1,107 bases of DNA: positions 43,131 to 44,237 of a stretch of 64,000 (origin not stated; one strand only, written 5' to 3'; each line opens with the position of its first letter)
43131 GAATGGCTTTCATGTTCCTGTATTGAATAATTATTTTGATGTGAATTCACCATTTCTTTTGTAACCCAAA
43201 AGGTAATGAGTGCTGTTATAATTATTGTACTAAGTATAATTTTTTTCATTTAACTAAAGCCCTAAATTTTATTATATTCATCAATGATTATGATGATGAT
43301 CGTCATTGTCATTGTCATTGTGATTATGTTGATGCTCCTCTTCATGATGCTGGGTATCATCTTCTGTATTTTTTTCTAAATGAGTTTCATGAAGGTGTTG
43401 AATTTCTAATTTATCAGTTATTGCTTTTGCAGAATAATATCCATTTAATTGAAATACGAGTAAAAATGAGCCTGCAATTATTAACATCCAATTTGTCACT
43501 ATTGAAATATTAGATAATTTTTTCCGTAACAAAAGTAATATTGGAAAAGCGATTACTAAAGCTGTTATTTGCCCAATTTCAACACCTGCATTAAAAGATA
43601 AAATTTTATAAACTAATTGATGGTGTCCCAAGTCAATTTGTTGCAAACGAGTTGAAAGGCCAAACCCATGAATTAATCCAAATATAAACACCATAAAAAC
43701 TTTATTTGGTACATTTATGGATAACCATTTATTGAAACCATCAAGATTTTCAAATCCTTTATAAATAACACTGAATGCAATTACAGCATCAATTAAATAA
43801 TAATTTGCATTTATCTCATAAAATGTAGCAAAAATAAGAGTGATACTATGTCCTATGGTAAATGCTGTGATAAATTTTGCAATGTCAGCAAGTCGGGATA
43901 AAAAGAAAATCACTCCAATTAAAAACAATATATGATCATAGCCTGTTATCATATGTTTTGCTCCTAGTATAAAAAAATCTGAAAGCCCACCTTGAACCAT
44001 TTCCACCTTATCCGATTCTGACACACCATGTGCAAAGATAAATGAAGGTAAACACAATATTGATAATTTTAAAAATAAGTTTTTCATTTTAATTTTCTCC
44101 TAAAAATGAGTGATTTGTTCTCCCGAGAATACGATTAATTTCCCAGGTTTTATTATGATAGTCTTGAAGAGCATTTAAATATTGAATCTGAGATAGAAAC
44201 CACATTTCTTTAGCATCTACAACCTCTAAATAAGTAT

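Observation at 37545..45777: Seven-gene heavy-metal RND operon with unusual inserted components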

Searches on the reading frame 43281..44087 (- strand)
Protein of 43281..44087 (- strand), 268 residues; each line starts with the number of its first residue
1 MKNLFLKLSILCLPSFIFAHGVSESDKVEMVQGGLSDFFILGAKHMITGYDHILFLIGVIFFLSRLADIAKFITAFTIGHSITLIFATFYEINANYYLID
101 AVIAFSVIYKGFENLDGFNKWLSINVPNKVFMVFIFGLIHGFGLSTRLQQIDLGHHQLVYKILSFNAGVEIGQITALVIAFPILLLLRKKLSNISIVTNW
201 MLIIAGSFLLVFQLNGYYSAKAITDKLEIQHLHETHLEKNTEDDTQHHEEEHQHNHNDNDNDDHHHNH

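Call 5: search_protein_families(library=pfam, max_evalue=0.01, proteins=[window:43281-44087:-])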
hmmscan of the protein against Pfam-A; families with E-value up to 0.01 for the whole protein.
window:43281-44087:- (268 aa): 2 families
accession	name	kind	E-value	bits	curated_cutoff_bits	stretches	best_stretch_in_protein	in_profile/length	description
PF13795.12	HupE_UreJ_2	-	2.6e-52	177.1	24.5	1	38-190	1-155/156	HupE / UreJ protein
PF04955.18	HupE_UreJ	-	7e-05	22.8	23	1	10-206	3-176/179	HupE / UreJ protein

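Call 6: search_protein_families(library=ncbifam, max_evalue=0.01, proteins=[window:43281-44087:-])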
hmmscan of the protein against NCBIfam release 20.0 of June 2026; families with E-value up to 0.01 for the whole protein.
window:43281-44087:- (268 aa): 1 family
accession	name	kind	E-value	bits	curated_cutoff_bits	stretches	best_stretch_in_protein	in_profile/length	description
NF007454.0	PRK10019.1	subfamily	0.0079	15.4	195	1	236-266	116-146/283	nickel/cobalt efflux transporter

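Call 12: find_homologous_proteins(query=window:43281-44087:-, max_evalue=0.00001)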
Query window:43281-44087:- (268 aa): 7863 proteins with E <= 0.00001 among 8000 candidates; the best 120 are listed.
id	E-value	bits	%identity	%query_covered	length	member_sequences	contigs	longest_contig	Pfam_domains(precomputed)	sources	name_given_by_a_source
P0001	2.0e-166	570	98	100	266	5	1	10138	PF13795.14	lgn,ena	-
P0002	8.5e-153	525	90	100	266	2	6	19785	PF13795.14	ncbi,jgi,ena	-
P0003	8.3e-124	430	72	100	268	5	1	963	PF13795.14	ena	-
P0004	1.1e-115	404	69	100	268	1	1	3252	PF13795.14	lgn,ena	-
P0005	5.4e-115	402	71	96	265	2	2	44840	PF04955.19,PF13795.14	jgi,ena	jgi:hypothetical protein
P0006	7.2e-115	401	69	99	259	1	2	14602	PF04955.19,PF13795.14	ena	-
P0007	2.0e-114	400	71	99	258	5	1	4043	PF04955.19,PF13795.14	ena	-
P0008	2.3e-114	399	71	96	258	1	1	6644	PF04955.19,PF13795.14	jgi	-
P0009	2.7e-114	399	71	96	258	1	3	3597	PF04955.19,PF13795.14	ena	-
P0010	5.1e-114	398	71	96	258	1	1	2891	PF04955.19,PF13795.14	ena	-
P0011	5.3e-114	398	71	96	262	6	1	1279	PF04955.19,PF13795.14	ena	-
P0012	7.1e-114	398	69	99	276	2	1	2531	PF04955.19,PF13795.14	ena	-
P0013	8.0e-114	398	70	99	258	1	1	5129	PF04955.19,PF13795.14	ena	-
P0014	1.7e-113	397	70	96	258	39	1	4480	PF04955.19,PF13795.14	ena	-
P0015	1.7e-113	397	74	93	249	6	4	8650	PF04955.19,PF13795.14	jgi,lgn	-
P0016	2.2e-113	396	71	96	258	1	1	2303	PF04955.19,PF13795.14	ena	-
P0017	3.7e-113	396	70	99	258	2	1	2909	PF04955.19,PF13795.14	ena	-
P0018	5.1e-113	395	70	96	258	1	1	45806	PF04955.19,PF13795.14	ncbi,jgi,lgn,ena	-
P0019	2.0e-112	393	71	99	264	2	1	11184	PF04955.19,PF13795.14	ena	-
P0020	1.2e-110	387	71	94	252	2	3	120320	PF13795.14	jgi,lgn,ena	-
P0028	1.9e-107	377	70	93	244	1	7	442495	PF13795.14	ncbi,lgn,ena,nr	ncbi:MAG: HupE/UreJ family protein [Candidatus Marinimicrobia bacterium]|nr:HupE/UreJ family protein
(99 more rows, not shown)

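Call 13: find_encoding_contigs(protein=P0028, flank=10000, max_places=3)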
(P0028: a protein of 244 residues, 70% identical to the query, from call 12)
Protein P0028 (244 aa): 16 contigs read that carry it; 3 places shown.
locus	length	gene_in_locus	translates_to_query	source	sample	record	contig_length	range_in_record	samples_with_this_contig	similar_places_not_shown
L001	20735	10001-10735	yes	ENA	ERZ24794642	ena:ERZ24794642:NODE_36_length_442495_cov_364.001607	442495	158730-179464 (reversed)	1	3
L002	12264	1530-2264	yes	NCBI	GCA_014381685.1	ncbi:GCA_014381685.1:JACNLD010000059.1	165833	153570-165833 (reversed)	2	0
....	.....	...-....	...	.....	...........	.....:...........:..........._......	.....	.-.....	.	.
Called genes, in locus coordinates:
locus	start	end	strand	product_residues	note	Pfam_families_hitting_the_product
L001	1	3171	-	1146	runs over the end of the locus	PF02811:PHP, PF07733:DNA_pol3_alpha, PF17657:DNA_pol3_finger, PF14579:HHH_6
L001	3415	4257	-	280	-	PF01040:UbiA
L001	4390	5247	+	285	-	PF01758:SBF, PF13593:SBF_like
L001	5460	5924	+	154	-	PF03061:4HBT (weak)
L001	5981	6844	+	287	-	PF06342:DUF1057 (weak), PF00561:Abhydrolase_1, PF12146:Hydrolase_4, PF12697:Abhydrolase_6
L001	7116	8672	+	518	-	PF01839:FG-GAP (faint), PF13517:FG-GAP_3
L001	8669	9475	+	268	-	PF03781:FGE-sulfatase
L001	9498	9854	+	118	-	PF00903:Glyoxalase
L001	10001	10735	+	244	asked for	PF13795:HupE_UreJ_2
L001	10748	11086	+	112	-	PF04993:TfoX_N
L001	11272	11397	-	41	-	-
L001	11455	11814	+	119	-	PF17653:DUF5522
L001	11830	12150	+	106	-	-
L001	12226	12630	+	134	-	PF02310:B12-binding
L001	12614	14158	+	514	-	PF01039:Carboxyl_trans, PF03255:ACCA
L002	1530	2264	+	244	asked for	PF13795:HupE_UreJ_2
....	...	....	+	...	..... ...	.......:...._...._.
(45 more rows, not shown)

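Call 14: find_encoding_contigs(protein=P0020, flank=10000, max_places=3)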
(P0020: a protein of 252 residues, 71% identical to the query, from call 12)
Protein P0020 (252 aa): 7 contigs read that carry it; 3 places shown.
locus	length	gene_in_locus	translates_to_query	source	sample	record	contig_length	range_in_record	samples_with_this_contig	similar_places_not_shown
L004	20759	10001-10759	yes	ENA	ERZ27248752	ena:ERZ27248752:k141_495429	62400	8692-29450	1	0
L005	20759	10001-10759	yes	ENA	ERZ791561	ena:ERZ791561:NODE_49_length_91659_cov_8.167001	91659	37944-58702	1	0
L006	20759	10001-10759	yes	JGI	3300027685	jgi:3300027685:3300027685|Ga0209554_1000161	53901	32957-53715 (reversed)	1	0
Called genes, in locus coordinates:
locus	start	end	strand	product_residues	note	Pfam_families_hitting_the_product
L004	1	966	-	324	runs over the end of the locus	PF01145:Band_7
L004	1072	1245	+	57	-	-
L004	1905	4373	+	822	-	PF18962:Por_Secre_tail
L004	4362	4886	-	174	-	PF00702:Hydrolase (weak), PF13242:Hydrolase_like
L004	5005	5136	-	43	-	PF13344:Hydrolase_6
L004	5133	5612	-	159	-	PF14539:DUF4442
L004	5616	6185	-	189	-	PF04264:YceI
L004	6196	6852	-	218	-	-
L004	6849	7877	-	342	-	PF00999:Na_H_Exchanger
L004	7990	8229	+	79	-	-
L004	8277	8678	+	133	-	-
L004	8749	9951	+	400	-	PF02321:OEP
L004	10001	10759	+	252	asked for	PF13795:HupE_UreJ_2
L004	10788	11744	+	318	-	PF25917:BSH_RND (weak), PF25973:BSH_CzcB, PF25954:Beta-barrel_RND_2, PF25975:CzcB_C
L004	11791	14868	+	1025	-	PF00873:ACR_tran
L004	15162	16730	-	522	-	PF00732:GMC_oxred_N (faint), PF00890:FAD_binding_2 (weak), PF01266:DAO (faint), PF07992:Pyr_redox_2 (faint), PF13450:NAD_binding_8 (weak), PF05199:GMC_oxred_C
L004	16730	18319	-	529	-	PF01645:Glu_synthase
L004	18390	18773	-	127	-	PF14808:TMEM164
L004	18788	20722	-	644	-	PF16177:ACAS_N, PF00501:AMP-binding, PF13193:AMP-binding_C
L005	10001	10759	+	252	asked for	PF13795:HupE_UreJ_2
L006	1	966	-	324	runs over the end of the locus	PF01145:Band_7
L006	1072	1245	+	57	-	-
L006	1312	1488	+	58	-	PF10262:Rdx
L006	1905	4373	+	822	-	PF18962:Por_Secre_tail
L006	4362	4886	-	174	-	PF00702:Hydrolase (weak), PF13242:Hydrolase_like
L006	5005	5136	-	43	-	PF13344:Hydrolase_6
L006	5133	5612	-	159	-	PF14539:DUF4442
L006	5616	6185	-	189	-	PF04264:YceI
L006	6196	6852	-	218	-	-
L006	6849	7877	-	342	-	PF00999:Na_H_Exchanger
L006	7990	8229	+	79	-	-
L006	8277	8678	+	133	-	-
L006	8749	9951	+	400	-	PF02321:OEP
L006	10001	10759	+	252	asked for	PF13795:HupE_UreJ_2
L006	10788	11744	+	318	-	PF25917:BSH_RND (weak), PF25973:BSH_CzcB, PF25954:Beta-barrel_RND_2, PF25975:CzcB_C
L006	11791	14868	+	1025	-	PF00873:ACR_tran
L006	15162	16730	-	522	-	PF00732:GMC_oxred_N (faint), PF00890:FAD_binding_2 (weak), PF01266:DAO (faint), PF07992:Pyr_redox_2 (faint), PF13450:NAD_binding_8 (weak), PF05199:GMC_oxred_C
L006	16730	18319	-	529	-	PF01645:Glu_synthase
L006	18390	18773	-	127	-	PF14808:TMEM164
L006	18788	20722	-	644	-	PF16177:ACAS_N, PF00501:AMP-binding, PF13193:AMP-binding_C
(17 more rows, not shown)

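Call 15: find_encoding_contigs(protein=P0002, flank=10000, max_places=3)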
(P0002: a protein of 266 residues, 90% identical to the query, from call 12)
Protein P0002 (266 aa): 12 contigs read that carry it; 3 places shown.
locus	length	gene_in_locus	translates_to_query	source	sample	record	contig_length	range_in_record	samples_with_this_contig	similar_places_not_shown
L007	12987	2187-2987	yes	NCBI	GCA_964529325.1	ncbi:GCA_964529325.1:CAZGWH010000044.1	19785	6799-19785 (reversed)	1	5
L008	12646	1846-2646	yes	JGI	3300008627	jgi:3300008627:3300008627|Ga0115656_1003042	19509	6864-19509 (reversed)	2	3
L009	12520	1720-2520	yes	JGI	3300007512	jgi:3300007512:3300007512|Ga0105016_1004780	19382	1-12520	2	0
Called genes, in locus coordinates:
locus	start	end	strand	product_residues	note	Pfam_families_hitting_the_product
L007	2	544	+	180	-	?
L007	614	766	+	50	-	PF13711:DUF4160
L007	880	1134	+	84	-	PF10387:DUF2442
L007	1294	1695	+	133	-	-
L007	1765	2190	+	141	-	-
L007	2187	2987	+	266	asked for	PF13795:HupE_UreJ_2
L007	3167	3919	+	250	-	-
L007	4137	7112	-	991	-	PF01433:Peptidase_M1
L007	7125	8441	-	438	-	PF01136:Peptidase_U32, PF16325:Peptidase_U32_C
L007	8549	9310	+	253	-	PF00561:Abhydrolase_1, PF03096:Ndr, PF06028:DUF915 (faint), PF12146:Hydrolase_4, PF12697:Abhydrolase_6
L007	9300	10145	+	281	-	PF09922:LiaF-like_C (faint)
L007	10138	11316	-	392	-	PF01656:CbiA, PF06564:CBP_BcsQ (faint), PF10609:ParA, PF13614:AAA_31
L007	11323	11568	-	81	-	PF02599:CsrA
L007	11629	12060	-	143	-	PF02623:FliW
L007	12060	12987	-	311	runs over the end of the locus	PF00669:Flagellin_N, PF00700:Flagellin_C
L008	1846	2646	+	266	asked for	PF13795:HupE_UreJ_2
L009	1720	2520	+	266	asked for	PF13795:HupE_UreJ_2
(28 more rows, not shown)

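Call 36: find_related_loci(query=A4, collection=genome_contigs, flank=10000)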
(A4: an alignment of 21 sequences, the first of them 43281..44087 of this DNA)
Query A4 (268 aa) in genome_contigs; peptide patterns used: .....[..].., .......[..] (x = any residue, [..] = any of these).
600 stretches matched a pattern (row limit reached: there are more); 590 encode a relative of the query (tblastn E <= 1e-3); the best 80 are kept; 80 distinct loci.
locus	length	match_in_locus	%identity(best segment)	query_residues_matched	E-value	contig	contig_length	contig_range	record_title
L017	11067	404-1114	54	8-258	1e-77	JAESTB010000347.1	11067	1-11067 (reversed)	MAG: Arenicella sp. isolate NORP303 CoAssembly_2358212, whole genome shotgun sequence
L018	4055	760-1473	53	11-258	3e-75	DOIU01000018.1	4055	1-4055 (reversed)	MAG TPA_asm: Gammaproteobacteria bacterium isolate UBA7957 contig_8284, whole genome shotgun sequence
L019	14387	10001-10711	52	10-262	3e-75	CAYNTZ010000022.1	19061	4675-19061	MAG TPA_asm: uncultured Planctomycetales bacterium isolate SRP150892_co1_50 genome assembly, contig: NODE_2615_length_19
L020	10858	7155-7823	54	19-258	7e-74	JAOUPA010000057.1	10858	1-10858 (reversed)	MAG: Gammaproteobacteria bacterium isolate 8_1_Oct_SF_Bin34 8_1_Oct_SF_Bin34_scaffold_643_c1, whole genome shotgun seque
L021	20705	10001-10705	51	11-262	9e-73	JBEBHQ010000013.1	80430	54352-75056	MAG: Terricaulis sp. isolate SF1_2_2 NODE_222_length_80430_cov_13.915176, whole genome shotgun sequence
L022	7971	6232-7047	48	2-256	3e-72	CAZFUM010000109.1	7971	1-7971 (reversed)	MAG TPA_asm: uncultured bacterium isolate binchicken_co186_294 genome assembly, contig: NODE_12604_length_7971_cov_6.245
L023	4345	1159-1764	60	19-218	1e-71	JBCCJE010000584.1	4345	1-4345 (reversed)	MAG: Bacteroidota bacterium isolate P01_C01_bin.106 k141_1292432_length_4345_cov_7.7262, whole genome shotgun sequence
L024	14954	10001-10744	51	4-254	7e-71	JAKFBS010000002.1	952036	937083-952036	MAG: Bdellovibrio sp. isolate LC001 contig-124_0, whole genome shotgun sequence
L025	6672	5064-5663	60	20-217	3e-70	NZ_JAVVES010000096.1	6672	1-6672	MAG: Sulfuriflexus sp. isolate TamC13-27 NODE_96_length_6672_cov_6.299318, whole genome shotgun sequence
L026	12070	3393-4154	49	1-268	1e-72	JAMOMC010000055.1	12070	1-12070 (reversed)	MAG: Campylobacterales bacterium isolate 4281-140_maxbin2_scaf2bin.081 4281-140_scaffold_2422_c1, whole genome shotgun s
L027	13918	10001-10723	48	5-260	4e-70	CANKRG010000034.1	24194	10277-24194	MAG: Comamonadaceae bacterium isolate TH-Jun18-235 genome assembly, contig: TH-Jun18-C4245, whole genome shotgun sequenc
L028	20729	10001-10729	50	1-258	2e-69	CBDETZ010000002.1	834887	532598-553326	MAG: Sulfurimonas sp. isolate 389e88c7-2add-435c-8c34-72f1c93b86e4 genome assembly, contig: contig_2, whole genome shotg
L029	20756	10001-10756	48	1-254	3e-69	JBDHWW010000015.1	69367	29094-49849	MAG: Pseudobdellovibrionaceae bacterium isolate AS-MESO-3CA.221 NODE_1519_length_69367_cov_9.339732, whole genome shotgu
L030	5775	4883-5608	51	19-268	3e-69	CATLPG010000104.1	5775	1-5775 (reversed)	MAG: uncultured Saccharospirillaceae bacterium isolate SRR3960575_bin.9_MetaWRAP_v1.3_MAG genome assembly, contig: ERZ50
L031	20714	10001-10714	47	14-268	1e-68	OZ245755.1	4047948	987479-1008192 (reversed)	MAG: Sphingomonadales bacterium isolate c31bd26c-66b2-48be-909a-eb399b9243b4 genome assembly, chromosome: 1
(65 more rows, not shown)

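Call 43: search_solved_structures(query=window:43281-44087:-, max_evalue=1)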
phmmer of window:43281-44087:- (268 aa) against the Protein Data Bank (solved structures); distinct sequences matched with E-value up to 1: 6.
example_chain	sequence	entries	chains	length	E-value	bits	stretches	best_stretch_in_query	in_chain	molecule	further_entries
1uyq_A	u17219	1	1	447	0.32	13.8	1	109-174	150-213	BETA-GLUCOSIDASE A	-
1bga_A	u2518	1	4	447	0.32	13.8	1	109-174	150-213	BETA-GLUCOSIDASE A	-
1e4i_A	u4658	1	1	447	0.32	13.8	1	109-174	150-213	BETA-GLUCOSIDASE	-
1tr1_A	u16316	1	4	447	0.32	13.8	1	109-174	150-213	BETA-GLUCOSIDASE A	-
1bgg_A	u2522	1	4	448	0.32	13.8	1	109-174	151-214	BETA-GLUCOSIDASE A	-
6qwi_A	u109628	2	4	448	0.32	13.8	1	109-174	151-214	Beta-glucosidase A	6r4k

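Call 79: find_encoding_contigs(protein=P0001, flank=10000, max_places=3)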
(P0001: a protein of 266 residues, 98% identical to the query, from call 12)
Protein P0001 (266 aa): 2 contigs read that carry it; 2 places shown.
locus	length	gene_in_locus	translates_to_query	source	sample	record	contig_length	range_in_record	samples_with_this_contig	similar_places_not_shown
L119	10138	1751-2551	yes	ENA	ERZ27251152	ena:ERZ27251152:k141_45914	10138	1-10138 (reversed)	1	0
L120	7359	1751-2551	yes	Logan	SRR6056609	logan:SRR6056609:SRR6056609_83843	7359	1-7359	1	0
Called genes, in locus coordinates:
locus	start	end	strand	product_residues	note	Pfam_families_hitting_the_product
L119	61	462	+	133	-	-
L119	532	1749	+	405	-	PF02321:OEP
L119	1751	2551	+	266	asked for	PF13795:HupE_UreJ_2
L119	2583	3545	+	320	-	PF25917:BSH_RND (weak), PF25973:BSH_CzcB, PF00364:Biotin_lipoyl (weak), PF25954:Beta-barrel_RND_2, PF25975:CzcB_C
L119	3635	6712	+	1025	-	PF00873:ACR_tran, PF03176:MMPL (weak)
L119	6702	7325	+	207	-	PF01545:Cation_efflux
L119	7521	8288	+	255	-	-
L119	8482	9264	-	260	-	PF01135:PCMT, PF06325:PrmA (weak), PF13489:Methyltransf_23, PF01209:Ubie_methyltran, PF13847:Methyltransf_31, PF08241:Methyltransf_11, PF08242:Methyltransf_12, PF13649:Methyltransf_25, +3 more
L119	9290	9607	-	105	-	PF12840:HTH_20, PF01022:HTH_5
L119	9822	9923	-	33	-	-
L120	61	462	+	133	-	-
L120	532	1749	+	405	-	PF02321:OEP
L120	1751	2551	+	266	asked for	PF13795:HupE_UreJ_2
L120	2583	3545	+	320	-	PF25917:BSH_RND (weak), PF25973:BSH_CzcB, PF00364:Biotin_lipoyl (weak), PF25954:Beta-barrel_RND_2, PF25975:CzcB_C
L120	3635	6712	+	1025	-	PF00873:ACR_tran, PF03176:MMPL (weak)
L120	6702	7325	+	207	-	PF01545:Cation_efflux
